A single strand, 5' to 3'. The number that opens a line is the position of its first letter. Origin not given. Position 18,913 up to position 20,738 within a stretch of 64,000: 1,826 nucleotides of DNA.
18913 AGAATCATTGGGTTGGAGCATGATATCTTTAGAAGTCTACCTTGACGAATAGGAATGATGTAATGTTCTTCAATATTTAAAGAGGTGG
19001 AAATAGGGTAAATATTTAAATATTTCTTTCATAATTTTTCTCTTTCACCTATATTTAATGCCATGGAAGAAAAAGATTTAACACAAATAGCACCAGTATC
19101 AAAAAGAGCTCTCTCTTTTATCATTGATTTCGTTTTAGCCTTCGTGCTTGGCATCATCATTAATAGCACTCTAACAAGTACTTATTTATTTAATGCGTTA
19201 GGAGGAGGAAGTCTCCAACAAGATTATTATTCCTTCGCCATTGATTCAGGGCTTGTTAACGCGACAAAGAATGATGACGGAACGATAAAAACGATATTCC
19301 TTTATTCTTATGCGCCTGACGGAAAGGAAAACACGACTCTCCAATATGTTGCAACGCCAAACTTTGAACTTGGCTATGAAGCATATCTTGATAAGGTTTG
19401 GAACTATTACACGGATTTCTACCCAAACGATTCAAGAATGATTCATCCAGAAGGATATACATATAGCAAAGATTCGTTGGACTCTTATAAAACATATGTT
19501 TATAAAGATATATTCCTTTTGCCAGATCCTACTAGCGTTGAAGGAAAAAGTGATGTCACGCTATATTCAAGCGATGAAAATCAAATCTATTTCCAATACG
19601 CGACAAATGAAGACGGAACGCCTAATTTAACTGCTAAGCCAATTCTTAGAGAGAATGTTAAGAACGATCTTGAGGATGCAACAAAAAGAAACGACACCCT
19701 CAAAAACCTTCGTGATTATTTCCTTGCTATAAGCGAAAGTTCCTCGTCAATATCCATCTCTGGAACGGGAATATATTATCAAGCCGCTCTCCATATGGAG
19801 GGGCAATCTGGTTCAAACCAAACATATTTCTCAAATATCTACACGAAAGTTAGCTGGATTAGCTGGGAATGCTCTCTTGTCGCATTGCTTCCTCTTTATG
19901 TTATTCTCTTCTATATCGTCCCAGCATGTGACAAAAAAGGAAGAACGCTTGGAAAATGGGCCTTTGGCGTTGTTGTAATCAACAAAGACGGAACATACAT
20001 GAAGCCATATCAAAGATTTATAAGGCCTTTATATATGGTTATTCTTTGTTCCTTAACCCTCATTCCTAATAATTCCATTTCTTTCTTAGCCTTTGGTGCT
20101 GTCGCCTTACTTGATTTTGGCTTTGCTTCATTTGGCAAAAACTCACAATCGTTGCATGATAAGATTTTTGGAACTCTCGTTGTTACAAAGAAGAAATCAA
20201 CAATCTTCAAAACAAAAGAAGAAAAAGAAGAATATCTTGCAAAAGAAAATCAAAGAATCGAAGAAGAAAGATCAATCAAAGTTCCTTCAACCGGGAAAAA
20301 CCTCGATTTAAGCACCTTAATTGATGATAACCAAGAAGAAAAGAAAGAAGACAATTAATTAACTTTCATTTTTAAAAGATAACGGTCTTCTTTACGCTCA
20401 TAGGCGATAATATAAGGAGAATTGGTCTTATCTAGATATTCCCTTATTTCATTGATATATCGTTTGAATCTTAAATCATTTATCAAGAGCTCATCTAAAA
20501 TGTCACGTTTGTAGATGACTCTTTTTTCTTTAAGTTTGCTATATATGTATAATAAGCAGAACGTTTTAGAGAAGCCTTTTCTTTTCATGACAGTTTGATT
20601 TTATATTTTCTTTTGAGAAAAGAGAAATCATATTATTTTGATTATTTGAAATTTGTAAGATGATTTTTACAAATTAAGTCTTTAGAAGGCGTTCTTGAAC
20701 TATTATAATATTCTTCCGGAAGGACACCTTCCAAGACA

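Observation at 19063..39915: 21-kb single-strand supercluster of lipoproteins, SNase nucleases, OB-fold modules, RDD proteins and a CUT1 ABC importer: candidate nucleic-acid capture, degradation and uptake machine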

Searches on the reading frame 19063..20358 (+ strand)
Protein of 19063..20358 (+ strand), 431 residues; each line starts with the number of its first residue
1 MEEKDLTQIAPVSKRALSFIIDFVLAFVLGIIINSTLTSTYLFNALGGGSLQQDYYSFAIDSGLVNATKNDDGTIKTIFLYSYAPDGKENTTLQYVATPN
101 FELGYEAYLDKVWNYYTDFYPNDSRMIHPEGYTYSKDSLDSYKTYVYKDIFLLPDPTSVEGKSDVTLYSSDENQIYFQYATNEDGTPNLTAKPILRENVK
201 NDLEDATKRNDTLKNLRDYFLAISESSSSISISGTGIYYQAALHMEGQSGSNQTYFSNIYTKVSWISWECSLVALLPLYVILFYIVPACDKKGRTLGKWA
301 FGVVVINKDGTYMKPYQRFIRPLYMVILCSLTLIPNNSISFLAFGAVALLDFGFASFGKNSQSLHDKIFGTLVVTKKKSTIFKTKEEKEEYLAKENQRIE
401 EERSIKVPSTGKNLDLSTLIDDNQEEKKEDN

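Call 4: search_protein_families(library=pfam, proteins=[window:19063-20358:+], max_evalue=0.01)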
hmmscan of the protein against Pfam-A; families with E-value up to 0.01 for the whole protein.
window:19063-20358:+ (431 aa): 1 family
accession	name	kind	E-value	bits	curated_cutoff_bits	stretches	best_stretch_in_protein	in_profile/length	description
PF06271.18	RDD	-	1.4e-16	61.5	24.1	1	257-369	34-136/137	RDD family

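Call 57: search_protein_families(library=ncbifam, proteins=[window:19063-20358:+], max_evalue=0.01)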
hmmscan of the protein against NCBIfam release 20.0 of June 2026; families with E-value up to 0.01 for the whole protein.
window:19063-20358:+ (431 aa): 0 families

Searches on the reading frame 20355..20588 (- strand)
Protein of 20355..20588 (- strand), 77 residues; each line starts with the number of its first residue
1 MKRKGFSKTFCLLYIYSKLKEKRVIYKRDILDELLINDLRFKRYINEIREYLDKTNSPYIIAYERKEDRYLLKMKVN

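Call 28: search_protein_families(library=pfam, proteins=[window:20355-20588:-], max_evalue=0.001)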
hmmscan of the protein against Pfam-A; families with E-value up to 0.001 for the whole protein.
window:20355-20588:- (77 aa): 0 families

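Call 79: search_protein_families(library=pfam, proteins=[window:20355-20588:-], max_evalue=5)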
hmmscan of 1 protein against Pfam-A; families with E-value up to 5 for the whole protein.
window:20355-20588:- (77 aa): 0 families
